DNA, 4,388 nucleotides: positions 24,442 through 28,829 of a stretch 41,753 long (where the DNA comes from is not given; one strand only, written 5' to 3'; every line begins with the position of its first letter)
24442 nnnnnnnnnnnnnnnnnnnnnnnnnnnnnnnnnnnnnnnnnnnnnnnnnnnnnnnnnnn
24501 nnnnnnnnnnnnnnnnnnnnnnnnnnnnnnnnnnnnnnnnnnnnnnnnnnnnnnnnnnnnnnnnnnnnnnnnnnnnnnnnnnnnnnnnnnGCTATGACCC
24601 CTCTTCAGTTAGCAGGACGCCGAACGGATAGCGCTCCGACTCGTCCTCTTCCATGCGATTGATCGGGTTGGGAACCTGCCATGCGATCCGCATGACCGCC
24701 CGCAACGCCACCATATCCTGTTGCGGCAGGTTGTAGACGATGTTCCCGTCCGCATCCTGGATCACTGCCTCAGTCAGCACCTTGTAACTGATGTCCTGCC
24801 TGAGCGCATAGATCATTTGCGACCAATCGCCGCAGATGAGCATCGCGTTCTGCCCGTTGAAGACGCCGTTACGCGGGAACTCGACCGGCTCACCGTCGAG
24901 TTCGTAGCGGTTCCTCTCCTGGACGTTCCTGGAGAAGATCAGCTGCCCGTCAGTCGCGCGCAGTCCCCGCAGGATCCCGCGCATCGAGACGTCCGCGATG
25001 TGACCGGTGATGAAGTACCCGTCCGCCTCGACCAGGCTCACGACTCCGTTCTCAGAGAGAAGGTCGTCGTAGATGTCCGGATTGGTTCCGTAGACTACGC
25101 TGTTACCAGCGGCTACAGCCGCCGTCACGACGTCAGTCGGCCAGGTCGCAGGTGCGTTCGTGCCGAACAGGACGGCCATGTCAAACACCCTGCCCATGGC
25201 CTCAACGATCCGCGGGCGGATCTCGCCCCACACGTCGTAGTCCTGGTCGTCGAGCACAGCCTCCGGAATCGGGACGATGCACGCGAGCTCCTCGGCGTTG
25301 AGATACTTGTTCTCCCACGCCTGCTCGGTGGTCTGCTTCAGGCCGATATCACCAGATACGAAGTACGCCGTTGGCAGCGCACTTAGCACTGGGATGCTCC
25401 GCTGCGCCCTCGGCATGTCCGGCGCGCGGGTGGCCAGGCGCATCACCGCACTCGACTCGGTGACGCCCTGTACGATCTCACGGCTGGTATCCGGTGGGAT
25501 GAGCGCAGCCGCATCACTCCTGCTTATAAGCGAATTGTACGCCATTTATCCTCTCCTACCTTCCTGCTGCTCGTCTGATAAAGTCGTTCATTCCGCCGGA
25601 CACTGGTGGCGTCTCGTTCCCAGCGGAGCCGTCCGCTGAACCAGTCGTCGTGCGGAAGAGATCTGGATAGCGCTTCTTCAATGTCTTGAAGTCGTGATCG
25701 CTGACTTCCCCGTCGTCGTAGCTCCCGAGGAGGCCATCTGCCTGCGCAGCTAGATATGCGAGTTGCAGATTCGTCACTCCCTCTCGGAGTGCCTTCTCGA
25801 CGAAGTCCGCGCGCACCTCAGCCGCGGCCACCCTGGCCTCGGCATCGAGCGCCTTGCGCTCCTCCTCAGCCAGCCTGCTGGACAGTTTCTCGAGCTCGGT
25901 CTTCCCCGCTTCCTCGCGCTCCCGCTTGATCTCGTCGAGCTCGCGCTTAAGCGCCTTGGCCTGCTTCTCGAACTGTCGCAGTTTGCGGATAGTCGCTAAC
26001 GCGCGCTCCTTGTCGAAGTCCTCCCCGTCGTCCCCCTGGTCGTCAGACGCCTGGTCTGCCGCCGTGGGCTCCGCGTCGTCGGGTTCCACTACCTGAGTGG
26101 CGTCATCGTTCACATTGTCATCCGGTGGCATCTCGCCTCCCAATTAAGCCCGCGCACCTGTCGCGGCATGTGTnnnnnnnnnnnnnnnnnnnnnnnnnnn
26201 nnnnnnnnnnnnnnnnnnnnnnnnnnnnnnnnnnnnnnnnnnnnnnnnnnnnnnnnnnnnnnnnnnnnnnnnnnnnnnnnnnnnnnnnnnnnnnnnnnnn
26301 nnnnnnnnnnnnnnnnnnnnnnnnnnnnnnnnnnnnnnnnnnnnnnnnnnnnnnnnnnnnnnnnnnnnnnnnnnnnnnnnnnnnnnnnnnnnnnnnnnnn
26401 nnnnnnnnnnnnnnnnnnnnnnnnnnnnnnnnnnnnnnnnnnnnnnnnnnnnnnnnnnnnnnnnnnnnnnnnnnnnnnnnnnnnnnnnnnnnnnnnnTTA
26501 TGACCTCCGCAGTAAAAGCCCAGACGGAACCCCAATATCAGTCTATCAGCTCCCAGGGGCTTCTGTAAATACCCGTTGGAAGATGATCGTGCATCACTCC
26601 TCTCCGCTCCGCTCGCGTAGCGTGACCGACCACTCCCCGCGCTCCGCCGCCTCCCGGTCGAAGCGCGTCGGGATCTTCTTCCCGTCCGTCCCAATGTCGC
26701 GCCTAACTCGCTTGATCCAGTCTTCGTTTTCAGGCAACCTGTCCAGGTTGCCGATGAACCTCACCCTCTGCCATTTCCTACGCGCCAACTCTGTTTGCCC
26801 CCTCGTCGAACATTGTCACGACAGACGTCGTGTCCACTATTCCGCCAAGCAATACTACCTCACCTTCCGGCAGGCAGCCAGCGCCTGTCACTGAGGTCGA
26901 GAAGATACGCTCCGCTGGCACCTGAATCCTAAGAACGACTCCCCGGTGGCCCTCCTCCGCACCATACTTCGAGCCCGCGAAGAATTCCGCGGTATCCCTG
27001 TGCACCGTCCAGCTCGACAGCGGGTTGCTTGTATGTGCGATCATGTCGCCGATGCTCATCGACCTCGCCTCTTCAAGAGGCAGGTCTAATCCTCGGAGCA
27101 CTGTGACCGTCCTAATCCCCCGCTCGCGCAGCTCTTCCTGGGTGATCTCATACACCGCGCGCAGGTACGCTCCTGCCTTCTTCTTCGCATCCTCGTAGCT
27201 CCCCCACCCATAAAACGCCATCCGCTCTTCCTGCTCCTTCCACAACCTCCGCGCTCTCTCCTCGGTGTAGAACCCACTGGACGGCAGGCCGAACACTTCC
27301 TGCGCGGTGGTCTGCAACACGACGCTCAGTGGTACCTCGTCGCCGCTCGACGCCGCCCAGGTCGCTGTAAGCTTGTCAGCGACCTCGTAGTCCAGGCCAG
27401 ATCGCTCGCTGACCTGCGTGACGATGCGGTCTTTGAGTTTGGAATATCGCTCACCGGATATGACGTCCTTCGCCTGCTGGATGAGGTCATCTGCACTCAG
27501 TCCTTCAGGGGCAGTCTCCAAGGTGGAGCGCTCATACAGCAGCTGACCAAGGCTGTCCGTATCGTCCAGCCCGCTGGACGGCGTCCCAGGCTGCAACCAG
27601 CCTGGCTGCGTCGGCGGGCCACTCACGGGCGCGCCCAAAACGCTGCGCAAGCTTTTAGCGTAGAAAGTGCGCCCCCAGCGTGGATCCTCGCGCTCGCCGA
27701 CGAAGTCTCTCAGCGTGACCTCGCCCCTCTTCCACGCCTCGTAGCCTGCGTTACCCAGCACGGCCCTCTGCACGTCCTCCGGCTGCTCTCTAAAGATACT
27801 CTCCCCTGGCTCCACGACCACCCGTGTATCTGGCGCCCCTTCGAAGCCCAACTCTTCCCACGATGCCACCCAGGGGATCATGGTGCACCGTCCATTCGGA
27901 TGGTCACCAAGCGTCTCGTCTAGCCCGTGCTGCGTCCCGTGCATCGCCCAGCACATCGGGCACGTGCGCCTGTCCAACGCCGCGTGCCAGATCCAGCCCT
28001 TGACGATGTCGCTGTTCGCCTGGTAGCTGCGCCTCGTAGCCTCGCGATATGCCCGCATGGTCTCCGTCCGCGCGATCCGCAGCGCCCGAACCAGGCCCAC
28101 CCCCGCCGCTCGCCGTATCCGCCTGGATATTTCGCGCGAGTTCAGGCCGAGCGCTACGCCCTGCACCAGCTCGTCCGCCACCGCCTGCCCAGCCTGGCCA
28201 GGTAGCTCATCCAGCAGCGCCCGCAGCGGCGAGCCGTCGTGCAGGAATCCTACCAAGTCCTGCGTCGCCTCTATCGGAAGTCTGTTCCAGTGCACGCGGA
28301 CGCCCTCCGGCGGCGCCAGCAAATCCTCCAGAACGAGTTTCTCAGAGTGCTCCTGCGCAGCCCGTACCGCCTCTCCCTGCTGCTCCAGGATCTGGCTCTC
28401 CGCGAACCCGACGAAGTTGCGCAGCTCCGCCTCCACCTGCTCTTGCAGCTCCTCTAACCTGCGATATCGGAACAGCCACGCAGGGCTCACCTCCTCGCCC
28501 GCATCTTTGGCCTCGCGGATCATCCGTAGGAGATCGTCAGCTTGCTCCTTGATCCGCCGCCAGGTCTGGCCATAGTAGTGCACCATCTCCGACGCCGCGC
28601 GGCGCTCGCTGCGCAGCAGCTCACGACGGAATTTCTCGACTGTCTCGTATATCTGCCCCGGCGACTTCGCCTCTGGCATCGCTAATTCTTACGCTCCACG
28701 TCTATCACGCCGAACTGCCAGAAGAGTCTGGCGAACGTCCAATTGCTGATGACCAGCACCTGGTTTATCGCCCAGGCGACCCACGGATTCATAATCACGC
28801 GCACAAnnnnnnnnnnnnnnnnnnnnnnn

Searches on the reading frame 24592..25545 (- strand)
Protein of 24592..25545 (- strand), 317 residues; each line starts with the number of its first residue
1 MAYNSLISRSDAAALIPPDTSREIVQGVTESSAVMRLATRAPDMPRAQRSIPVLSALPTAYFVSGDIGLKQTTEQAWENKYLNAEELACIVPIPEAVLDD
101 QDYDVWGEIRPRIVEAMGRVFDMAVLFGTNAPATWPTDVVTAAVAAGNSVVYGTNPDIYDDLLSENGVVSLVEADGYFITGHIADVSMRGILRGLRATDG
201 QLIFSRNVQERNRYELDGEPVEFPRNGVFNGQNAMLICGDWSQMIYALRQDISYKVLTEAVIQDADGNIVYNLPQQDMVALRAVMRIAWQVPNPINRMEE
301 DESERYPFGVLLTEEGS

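Call 27: search_protein_families(library=phrogs, max_evalue=0.00001, proteins=[window:24592-25545:-])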
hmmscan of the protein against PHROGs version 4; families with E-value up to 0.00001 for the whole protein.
window:24592-25545:- (317 aa): 1 family
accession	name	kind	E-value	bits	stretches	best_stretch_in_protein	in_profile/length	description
phrog_10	-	head and packaging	3.7e-44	152.8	1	8-294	361-627/752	major head protein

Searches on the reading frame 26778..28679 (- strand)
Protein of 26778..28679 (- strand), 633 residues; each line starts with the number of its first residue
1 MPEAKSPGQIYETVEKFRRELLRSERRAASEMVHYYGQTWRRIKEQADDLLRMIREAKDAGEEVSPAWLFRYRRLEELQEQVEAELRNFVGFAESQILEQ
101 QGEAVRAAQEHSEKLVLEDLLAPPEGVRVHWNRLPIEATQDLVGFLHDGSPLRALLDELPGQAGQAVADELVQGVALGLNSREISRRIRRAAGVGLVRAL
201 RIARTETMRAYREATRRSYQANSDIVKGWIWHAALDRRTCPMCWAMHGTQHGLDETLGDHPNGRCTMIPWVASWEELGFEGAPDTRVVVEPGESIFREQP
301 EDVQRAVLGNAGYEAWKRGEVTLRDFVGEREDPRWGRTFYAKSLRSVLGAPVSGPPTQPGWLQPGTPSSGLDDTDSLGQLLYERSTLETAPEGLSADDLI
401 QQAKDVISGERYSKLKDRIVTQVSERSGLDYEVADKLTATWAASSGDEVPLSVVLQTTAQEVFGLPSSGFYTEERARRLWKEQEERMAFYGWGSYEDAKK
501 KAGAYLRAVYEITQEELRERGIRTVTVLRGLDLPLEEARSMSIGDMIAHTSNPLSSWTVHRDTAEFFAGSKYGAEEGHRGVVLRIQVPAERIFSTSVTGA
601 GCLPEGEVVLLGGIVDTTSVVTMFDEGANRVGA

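Call 27: search_protein_families(library=phrogs, max_evalue=0.00001, proteins=[window:26778-28679:-])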
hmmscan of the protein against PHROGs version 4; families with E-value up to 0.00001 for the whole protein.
window:26778-28679:- (633 aa): 16 families
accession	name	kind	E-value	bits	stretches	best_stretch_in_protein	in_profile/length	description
phrog_241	-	head and packaging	1.1e-27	98.4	1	74-328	70-341/679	head morphogenesis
phrog_115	-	head and packaging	2.7e-25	90.6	1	165-282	208-328/665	minor head protein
phrog_4728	-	head and packaging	1.3e-20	74.8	1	166-277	187-306/591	head morphogenesis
phrog_595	-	head and packaging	3.6e-19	70.5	1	166-276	188-303/513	head maturation protease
phrog_7625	-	head and packaging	1.5e-16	61.4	1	69-281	42-259/504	head morphogenesis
phrog_6577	-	unknown function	3.9e-16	59.5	1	163-317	115-269/1066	-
phrog_2468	-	head and packaging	4.2e-14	53.7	1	164-255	149-240/303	head morphogenesis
phrog_2841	-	head and packaging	3.4e-13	50.5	1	166-275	198-311/525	minor head protein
phrog_1657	-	head and packaging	9.9e-13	49.1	1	13-277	18-305/337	head morphogenesis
phrog_758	-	head and packaging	4.2e-11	43.7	1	163-238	174-252/326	head morphogenesis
phrog_21789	-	head and packaging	1.1e-08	34.2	1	127-278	105-267/1195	virion structural protein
phrog_3517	-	head and packaging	1.1e-07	32.5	1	197-256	233-297/371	head morphogenesis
phrog_19480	-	head and packaging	1.8e-07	30.8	1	165-269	632-735/737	head morphogenesis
phrog_2662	-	head and packaging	2.2e-06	27.6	1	140-256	566-680/717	portal protein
phrog_16619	-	head and packaging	4.4e-06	25.5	0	198-270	201-273/1440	minor head protein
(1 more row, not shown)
